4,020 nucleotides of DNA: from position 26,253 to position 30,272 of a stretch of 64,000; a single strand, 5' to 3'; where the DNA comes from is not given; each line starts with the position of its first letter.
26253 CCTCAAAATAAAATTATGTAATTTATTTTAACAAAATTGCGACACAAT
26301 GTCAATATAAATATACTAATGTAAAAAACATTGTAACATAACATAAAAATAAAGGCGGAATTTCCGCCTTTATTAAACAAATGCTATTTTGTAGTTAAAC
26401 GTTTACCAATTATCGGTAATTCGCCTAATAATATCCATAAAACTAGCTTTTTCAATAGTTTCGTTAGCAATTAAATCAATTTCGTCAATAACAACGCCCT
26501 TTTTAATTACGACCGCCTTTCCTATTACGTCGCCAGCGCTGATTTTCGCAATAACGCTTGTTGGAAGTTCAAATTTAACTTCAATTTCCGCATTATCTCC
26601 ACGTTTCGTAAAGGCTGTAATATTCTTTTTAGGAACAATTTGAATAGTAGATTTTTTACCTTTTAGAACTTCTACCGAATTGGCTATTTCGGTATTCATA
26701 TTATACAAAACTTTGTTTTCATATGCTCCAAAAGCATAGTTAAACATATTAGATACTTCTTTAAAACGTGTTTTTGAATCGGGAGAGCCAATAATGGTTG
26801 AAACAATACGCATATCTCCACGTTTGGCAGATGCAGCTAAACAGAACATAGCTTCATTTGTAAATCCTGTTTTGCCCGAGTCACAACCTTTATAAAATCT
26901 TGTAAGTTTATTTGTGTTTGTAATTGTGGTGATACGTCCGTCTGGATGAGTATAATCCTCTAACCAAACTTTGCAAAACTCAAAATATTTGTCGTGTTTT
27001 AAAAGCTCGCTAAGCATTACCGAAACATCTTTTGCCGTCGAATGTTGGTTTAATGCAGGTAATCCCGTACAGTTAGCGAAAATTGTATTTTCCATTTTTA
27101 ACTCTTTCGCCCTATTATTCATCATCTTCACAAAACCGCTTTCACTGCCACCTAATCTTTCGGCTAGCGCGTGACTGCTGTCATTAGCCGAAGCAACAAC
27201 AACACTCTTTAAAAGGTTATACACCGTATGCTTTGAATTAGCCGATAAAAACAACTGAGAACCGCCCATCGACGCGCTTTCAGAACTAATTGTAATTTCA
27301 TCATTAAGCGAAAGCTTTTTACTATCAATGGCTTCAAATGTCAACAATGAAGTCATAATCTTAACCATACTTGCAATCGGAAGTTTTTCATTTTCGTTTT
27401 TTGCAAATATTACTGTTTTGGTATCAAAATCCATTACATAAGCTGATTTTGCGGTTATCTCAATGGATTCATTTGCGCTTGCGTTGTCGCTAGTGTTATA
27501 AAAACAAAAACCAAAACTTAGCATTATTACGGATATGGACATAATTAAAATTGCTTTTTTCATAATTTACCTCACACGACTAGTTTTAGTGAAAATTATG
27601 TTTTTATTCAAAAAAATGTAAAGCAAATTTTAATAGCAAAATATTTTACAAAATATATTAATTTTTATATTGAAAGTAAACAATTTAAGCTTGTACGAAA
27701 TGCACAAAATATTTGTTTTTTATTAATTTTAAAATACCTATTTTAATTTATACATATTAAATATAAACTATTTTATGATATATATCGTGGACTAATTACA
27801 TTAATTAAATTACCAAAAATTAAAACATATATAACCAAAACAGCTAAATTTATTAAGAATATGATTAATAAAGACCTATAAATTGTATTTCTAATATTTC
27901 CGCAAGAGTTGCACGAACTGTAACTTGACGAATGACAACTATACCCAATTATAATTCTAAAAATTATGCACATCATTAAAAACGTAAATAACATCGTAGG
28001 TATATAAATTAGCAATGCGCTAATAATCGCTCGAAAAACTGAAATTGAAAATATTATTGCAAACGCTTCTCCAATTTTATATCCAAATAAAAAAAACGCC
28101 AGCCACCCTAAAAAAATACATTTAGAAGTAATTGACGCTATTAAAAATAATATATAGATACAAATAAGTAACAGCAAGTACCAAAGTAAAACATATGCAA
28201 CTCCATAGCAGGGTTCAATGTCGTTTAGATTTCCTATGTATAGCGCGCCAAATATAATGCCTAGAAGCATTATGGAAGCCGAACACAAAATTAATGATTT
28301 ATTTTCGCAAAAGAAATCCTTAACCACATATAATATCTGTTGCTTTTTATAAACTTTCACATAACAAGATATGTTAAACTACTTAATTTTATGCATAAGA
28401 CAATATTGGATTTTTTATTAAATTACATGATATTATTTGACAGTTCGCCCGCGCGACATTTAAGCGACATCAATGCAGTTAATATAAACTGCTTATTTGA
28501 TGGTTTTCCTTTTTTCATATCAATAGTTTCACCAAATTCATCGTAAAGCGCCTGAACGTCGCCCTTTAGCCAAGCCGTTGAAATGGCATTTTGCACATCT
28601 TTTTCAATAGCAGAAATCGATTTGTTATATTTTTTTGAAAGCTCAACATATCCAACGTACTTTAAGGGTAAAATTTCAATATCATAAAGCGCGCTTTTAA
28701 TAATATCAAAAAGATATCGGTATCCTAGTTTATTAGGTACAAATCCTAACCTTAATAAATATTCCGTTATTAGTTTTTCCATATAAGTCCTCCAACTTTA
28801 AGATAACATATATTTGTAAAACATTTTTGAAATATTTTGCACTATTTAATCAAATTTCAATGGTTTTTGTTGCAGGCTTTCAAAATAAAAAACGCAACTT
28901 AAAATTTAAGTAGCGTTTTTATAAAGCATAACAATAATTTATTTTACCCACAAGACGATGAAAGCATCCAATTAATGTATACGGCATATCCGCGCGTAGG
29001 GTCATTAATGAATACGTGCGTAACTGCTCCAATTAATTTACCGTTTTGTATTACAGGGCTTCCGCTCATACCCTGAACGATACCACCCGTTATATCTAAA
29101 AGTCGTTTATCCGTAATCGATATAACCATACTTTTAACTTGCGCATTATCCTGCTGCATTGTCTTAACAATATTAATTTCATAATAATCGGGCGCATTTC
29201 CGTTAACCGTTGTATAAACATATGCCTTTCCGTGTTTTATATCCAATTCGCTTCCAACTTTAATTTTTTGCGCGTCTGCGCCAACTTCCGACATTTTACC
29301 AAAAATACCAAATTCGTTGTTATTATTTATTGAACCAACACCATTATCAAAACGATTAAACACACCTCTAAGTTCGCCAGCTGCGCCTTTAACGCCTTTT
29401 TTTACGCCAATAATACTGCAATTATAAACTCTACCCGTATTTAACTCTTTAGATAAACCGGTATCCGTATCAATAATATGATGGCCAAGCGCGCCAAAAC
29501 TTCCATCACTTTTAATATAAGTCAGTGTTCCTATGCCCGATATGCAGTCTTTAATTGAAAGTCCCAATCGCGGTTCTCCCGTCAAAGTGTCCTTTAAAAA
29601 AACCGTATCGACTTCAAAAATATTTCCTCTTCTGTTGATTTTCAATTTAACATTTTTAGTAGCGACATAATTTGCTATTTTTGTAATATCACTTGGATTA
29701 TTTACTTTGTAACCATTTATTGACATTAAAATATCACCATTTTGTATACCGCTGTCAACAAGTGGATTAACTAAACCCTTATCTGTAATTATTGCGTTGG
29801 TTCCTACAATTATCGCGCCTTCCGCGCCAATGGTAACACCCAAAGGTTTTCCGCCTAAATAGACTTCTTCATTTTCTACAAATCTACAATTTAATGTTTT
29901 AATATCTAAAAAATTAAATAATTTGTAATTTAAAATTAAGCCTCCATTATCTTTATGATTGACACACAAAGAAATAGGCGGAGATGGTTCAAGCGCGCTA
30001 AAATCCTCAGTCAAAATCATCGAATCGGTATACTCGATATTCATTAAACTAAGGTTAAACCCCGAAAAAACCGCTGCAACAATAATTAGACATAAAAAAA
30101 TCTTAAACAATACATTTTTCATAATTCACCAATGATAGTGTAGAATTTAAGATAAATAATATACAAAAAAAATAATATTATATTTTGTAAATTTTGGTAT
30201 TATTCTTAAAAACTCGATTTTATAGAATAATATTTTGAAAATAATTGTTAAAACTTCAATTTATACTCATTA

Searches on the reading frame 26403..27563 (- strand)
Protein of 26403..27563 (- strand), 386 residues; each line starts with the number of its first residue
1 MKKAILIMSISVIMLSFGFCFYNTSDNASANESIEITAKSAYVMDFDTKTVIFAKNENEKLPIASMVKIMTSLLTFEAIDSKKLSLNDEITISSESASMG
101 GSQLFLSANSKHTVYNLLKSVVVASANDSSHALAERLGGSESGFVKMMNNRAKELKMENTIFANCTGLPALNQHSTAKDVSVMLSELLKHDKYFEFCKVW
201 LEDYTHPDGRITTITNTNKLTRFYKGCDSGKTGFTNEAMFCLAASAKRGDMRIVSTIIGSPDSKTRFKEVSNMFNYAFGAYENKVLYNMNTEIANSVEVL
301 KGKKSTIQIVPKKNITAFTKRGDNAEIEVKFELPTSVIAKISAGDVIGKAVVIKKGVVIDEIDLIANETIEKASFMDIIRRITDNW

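Call 3: search_protein_families(library=pfam, proteins=[window:26403-27563:-], max_evalue=0.01)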
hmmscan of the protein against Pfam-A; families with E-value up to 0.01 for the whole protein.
window:26403-27563:- (386 aa): 4 families
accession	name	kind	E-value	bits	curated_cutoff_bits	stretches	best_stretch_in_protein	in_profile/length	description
PF00768.25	Peptidase_S11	-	1.5e-60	205.1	27.6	1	31-260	5-237/239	D-alanyl-D-alanine carboxypeptidase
PF07943.18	PBP5_C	-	1.3e-15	57.8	21.2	1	281-372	1-91/91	Penicillin-binding protein 5, C-terminal domain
PF13354.11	Beta-lactamase2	-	1.7e-15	57.4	22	1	41-189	2-148/214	Beta-lactamase enzyme family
PF14854.11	LURAP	-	0.0015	18.9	25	1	37-113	8-83/118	Leucine rich adaptor protein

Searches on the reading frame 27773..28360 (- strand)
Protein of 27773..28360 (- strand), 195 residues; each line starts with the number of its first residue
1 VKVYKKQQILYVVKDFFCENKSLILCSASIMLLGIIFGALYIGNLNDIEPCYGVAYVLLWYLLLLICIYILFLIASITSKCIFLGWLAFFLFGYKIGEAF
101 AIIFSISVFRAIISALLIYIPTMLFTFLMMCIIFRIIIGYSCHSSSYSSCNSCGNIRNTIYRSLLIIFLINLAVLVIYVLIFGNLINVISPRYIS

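Call 3: search_protein_families(library=pfam, proteins=[window:27773-28360:-], max_evalue=0.01)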
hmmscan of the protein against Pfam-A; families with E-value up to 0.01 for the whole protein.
window:27773-28360:- (195 aa): 0 families

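Call 4: search_protein_families(library=ncbifam, proteins=[window:27773-28360:-], max_evalue=0.01)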
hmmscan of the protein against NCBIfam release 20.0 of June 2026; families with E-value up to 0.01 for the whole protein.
window:27773-28360:- (195 aa): 0 families

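Call 68: search_protein_families(library=pfam, alignment_id=A3, max_evalue=10)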
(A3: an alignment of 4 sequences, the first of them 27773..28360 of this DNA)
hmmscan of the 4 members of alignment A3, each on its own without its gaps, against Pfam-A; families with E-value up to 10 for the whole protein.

A. member 1, window:27773-28360:- (195 aa): 0 families

B. families by the number of members that match (of 4 scanned): 4 families
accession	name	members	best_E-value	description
PF16165.10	Ferlin_C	1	0.018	Ferlin C-terminus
PF16991.10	SIR4_SID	1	0.15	Sir4 SID domain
PF13937.11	DUF4212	1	2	Domain of unknown function (DUF4212)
PF19592.4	DUF6097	1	2.6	Family of unknown function (DUF6097)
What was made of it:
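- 27773..28360 (-): Conserved multi-pass membrane protein of unknown family. It is always paired with the Spo0A_C gene. No terminator was seen in the 62-nt gap, so it is possibly co-transcribed here. No Pfam or NCBIfam hit (calls 3, 4, 68).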

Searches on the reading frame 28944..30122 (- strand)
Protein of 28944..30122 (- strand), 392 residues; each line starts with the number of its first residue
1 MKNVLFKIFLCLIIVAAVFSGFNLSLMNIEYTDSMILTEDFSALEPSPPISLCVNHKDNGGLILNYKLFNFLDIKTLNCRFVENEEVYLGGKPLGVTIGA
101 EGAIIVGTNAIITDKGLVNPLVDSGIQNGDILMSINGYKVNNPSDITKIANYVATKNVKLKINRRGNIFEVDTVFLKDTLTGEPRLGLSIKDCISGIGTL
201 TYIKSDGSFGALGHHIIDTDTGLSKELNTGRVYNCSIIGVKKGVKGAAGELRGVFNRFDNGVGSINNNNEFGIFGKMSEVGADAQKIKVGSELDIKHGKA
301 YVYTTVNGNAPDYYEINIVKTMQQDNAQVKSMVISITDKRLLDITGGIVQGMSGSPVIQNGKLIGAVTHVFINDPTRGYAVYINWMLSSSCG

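Call 3: search_protein_families(library=pfam, proteins=[window:28944-30122:-], max_evalue=0.01)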
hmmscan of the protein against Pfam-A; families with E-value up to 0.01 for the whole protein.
window:28944-30122:- (392 aa): 5 families
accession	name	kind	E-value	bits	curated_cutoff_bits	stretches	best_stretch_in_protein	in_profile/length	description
PF05580.18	Peptidase_S55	-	6.3e-75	252.2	25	1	185-387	4-210/210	SpoIVB peptidase S55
PF13180.12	PDZ_2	-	0.00027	21.6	27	1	119-172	23-77/80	PDZ domain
PF17820.7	PDZ_6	-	0.00038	20.6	27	1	125-164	15-54/54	PDZ domain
PF14685.13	PDZ_Tricorn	-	0.00041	20.7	25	1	114-167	26-81/88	Tricorn protease PDZ domain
PF00595.29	PDZ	-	0.0021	18.8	23.2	1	120-162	36-80/81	PDZ domain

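Call 4: search_protein_families(library=ncbifam, proteins=[window:28944-30122:-], max_evalue=0.01)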
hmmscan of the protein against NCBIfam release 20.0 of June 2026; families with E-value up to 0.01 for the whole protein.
window:28944-30122:- (392 aa): 8 families
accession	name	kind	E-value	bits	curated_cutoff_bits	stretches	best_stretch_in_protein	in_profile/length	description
TIGR02860.1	spore_IV_B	equivalog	6.8e-106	354.6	305.25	1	27-389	35-398/402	SpoIVB peptidase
NF040960.1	MamE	equivalog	1.7e-08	33.6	800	1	94-174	453-534/659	magnetosome formation protease MamE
TIGR02037.1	degP_htrA_DO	subfamily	1.1e-05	24.6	416.2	1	118-174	269-326/434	Do family serine endopeptidase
NF041521.1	HhoA_HhoB_HtrA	equivalog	2.2e-05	23.9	450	1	119-171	274-327/335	HhoA/HhoB/HtrA family serine endopeptidase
TIGR00054.1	TIGR00054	equivalog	2.4e-05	23.4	147.55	1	123-177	217-271/421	RIP metalloprotease RseP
NF041515.1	GspC_delta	equivalog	3.1e-05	23.9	150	1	125-169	259-304/311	type II secretion system protein GspC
NF040965.1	MamP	equivalog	0.00027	20.7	300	1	123-188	149-216/290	magnetosome magnetite formation protein MamP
TIGR01713.1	typeII_sec_gspC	equivalog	0.00028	20.5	101.6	1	123-168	206-252/259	type II secretion system protein GspC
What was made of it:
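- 28944..30122 (-): spoIVB (SpoIVB peptidase S55 with PDZ), the conserved upstream neighbour of spo0A. TIGR02860 354.6 bits against cut-off 305; PF05580 252 bits (calls 3, 4).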
